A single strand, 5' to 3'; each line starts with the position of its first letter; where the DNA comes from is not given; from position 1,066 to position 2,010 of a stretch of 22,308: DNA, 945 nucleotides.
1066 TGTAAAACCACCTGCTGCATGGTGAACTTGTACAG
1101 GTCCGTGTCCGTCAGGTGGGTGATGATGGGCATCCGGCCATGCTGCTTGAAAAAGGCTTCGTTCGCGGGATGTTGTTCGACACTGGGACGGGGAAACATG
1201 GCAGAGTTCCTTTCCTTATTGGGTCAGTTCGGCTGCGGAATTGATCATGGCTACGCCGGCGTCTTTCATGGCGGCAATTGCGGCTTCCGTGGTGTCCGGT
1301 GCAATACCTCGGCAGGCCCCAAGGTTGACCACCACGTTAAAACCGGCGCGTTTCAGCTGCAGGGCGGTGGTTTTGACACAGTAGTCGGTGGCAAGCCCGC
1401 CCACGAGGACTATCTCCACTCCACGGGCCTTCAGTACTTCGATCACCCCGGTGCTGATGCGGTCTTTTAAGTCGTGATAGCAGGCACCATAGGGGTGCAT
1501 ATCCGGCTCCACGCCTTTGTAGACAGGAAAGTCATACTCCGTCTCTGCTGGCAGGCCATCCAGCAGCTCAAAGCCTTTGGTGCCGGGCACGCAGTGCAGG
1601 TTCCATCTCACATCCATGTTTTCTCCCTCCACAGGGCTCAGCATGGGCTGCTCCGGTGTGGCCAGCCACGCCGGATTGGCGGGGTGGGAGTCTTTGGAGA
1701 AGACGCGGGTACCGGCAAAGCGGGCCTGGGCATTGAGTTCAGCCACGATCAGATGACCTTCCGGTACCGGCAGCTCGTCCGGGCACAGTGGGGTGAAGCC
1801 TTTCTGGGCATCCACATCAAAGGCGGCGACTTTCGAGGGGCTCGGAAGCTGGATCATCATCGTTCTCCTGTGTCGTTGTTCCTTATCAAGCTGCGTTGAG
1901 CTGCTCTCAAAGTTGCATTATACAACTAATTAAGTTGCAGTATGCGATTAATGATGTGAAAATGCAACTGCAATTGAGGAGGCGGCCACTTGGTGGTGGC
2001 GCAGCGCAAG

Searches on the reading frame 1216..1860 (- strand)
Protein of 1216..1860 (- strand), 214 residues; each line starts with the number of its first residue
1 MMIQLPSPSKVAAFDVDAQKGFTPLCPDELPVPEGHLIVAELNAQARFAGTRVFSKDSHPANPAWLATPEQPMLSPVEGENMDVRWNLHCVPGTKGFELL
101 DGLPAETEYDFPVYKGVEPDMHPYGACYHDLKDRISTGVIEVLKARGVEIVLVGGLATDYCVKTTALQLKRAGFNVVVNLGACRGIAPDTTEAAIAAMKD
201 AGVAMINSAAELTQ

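Call 37: search_protein_families(library=pfam, proteins=[window:1216-1860:-])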
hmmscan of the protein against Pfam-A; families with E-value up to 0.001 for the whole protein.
window:1216-1860:- (214 aa): 1 family
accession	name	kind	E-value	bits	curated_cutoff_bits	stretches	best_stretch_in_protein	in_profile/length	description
PF00857.26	Isochorismatase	-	1e-16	62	27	1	39-209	30-174/175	Isochorismatase domain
